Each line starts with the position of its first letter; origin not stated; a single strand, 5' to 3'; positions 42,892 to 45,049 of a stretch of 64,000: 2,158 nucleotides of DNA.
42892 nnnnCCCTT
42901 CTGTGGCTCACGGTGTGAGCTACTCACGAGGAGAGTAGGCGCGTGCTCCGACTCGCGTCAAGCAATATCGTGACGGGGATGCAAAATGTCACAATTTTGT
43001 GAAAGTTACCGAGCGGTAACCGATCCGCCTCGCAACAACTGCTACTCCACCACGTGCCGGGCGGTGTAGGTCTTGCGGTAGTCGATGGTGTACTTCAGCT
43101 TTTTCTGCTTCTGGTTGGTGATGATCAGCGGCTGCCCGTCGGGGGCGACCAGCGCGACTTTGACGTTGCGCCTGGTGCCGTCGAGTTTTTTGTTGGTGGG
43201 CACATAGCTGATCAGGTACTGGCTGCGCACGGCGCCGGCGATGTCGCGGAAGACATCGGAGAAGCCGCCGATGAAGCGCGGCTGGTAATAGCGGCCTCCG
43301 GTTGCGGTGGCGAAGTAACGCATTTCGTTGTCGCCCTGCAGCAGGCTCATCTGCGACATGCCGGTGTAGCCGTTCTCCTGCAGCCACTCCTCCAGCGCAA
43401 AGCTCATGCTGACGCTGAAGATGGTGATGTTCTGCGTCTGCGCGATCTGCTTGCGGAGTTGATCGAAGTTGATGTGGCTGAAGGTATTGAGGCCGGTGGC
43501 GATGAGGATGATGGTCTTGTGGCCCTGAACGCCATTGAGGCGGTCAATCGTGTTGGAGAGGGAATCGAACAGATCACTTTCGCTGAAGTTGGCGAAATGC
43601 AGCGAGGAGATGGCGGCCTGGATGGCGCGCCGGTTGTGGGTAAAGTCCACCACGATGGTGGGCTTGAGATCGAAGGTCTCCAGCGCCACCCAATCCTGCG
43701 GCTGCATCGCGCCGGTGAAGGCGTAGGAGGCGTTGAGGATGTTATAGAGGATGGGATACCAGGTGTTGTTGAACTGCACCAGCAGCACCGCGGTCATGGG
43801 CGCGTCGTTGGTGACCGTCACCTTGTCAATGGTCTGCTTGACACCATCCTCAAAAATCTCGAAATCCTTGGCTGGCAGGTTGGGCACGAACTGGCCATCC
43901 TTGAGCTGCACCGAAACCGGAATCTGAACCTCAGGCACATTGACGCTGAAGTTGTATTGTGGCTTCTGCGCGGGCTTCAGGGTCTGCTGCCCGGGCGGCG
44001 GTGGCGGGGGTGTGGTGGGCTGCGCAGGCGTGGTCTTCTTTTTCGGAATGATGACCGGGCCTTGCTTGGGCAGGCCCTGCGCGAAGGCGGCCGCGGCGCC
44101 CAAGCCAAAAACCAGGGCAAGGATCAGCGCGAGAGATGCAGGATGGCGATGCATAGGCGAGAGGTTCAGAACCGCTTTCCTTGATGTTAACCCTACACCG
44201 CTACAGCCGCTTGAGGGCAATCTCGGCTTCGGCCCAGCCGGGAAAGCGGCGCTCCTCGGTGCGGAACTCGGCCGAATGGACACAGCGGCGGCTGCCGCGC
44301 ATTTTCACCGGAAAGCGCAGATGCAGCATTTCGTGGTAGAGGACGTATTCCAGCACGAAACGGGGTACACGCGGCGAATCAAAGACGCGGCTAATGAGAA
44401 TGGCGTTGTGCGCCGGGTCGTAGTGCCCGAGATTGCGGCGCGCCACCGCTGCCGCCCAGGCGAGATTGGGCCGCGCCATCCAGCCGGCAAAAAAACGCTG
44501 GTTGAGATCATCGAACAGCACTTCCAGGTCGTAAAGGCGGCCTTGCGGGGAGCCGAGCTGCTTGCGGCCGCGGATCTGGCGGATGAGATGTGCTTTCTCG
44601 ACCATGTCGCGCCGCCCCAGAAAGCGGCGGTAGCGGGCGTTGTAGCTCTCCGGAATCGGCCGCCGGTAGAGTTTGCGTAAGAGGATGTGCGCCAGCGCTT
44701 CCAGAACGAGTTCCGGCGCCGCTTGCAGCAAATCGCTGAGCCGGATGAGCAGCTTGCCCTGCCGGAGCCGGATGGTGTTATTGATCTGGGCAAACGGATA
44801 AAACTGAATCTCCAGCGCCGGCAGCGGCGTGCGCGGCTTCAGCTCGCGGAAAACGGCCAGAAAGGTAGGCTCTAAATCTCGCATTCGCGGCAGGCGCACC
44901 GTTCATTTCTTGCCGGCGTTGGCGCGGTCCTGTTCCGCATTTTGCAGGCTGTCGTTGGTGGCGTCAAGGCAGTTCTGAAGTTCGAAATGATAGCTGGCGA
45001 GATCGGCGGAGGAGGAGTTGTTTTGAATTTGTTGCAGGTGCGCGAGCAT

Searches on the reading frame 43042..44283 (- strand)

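Call 56: search_protein_families(library=pfam, proteins=[window:43042-44283:-], max_evalue=0.001)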
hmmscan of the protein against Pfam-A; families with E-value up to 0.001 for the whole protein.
window:43042-44283:- (413 aa): 0 families

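Call 87: search_protein_families(library=ncbifam, proteins=[window:43042-44283:-], max_evalue=0.001)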
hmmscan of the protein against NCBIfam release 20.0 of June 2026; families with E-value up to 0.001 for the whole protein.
window:43042-44283:- (413 aa): 1 family
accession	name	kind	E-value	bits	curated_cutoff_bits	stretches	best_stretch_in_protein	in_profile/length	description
TIGR03436.1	acidobact_VWFA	subfamily_domain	4.1e-36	125.1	81.25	1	111-379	2-309/324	VWA domain-containing protein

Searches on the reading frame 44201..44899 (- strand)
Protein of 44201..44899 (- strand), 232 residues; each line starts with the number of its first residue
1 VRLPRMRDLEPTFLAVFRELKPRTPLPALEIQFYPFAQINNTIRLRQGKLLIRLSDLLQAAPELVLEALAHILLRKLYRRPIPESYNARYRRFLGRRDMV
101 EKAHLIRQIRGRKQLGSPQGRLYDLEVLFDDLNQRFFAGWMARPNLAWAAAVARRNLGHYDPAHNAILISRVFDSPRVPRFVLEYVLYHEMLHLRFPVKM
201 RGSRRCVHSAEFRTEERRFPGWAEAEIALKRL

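Call 56: search_protein_families(library=pfam, proteins=[window:44201-44899:-], max_evalue=0.001)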
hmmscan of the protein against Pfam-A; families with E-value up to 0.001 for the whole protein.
window:44201-44899:- (232 aa): 1 family
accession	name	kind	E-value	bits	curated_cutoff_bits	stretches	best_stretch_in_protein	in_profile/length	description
PF10263.15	SprT-like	-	0.0001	22.5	25.6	1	126-218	2-94/108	SprT-like family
